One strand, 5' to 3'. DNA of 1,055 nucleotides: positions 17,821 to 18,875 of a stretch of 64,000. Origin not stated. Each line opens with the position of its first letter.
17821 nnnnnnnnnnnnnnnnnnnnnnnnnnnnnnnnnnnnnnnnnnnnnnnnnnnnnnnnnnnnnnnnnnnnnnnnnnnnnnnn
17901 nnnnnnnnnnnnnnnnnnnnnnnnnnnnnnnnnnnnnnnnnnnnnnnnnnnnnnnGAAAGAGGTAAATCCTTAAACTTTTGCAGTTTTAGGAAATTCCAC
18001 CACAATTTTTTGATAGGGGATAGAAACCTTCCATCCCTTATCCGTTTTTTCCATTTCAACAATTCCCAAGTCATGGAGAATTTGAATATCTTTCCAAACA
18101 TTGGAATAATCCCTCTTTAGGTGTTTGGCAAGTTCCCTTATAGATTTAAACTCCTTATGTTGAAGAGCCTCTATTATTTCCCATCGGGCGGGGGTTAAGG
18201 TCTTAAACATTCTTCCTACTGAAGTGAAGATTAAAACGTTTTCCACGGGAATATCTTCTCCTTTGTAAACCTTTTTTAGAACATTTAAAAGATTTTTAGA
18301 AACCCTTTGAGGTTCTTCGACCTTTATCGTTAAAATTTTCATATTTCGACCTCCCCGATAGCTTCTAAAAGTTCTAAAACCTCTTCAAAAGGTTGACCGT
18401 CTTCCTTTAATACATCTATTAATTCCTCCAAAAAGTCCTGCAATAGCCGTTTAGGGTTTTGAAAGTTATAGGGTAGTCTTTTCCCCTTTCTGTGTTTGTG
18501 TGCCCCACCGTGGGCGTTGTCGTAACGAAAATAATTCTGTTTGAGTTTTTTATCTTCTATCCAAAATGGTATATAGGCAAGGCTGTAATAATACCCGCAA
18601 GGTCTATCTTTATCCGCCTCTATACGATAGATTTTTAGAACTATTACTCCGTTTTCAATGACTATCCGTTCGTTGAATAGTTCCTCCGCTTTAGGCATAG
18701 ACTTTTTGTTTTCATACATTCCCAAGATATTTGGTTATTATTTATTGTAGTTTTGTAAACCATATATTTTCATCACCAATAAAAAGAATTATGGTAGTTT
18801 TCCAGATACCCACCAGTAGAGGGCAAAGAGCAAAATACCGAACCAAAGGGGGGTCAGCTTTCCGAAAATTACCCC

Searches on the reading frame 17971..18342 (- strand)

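Call 17: search_protein_families(library=padloc, proteins=[window:17971-18342:-], max_evalue=0.0001)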
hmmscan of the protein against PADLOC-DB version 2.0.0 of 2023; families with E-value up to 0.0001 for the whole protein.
window:17971-18342:- (123 aa): 7 families
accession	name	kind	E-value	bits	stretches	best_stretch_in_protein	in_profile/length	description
PDLC01434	CasR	-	1.5e-07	29.5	1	41-105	124-181/191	"CAS-I,CAS-II,CAS-III,CAS-IV,CAS-V,CAS-VI; associated_signaling"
PDLC01044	Csa3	-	4.4e-07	28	1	20-106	111-184/194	Type I-A associated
PDLC01848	CARF3--CARF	-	5.2e-07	27.5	1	40-99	126-183/197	-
PDLC01879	CARF3--CARF_TM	-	1.4e-06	26.1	1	28-104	140-214/222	-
PDLC01268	CasR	-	1.8e-06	26.1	1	30-104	112-174/179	"CAS-I,CAS-II,CAS-III,CAS-IV,CAS-V,CAS-VI; associated_signaling"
PDLC01438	Csa3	-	1.9e-05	22.8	1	41-106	137-198/305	"CAS-I,CAS-II,CAS-III,CAS-IV,CAS-V,CAS-VI; associated_signaling"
PDLC01852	CARF3--CARF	-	9.9e-05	20.3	0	44-107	136-199/208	-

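Call 73: search_protein_families(library=pfam, proteins=[window:17971-18342:-], max_evalue=0.01)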
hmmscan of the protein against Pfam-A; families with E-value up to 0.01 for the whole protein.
window:17971-18342:- (123 aa): 6 families
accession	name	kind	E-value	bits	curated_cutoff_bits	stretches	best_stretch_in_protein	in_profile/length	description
PF25212.1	HVO_A0114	-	2.1e-25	88.7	27.6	1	33-113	4-84/84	HVO_A0114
PF08279.18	HTH_11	-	1.2e-05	25.6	25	1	56-99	5-48/55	HTH domain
PF01022.26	HTH_5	-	8.5e-05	22.8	22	1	51-96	2-46/47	Bacterial regulatory protein, arsR family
PF13412.12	HTH_24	-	0.0029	17.6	21.9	1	53-96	5-48/48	Winged helix-turn-helix DNA-binding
PF13936.12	HTH_38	-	0.0069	16.5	27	0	54-80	10-35/44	Helix-turn-helix domain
PF01978.25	TrmB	-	0.0093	16.2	25.6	0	64-101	21-58/68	Sugar-specific transcriptional regulator TrmB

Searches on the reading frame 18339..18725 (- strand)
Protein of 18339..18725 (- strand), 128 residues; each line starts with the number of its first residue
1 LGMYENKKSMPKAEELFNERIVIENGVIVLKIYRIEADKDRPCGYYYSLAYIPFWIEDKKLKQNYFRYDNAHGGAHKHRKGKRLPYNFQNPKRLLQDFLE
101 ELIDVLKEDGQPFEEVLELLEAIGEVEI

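Call 17: search_protein_families(library=padloc, proteins=[window:18339-18725:-], max_evalue=0.0001)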
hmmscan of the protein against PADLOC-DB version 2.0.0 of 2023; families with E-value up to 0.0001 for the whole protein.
window:18339-18725:- (128 aa): 0 families

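Call 73: search_protein_families(library=pfam, proteins=[window:18339-18725:-], max_evalue=0.01)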
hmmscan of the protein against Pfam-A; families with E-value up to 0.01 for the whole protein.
window:18339-18725:- (128 aa): 1 family
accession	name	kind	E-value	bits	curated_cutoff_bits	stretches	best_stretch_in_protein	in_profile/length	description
PF20126.4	TumE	-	3.7e-08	33.7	23.4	1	24-102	5-80/81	Toxin TumE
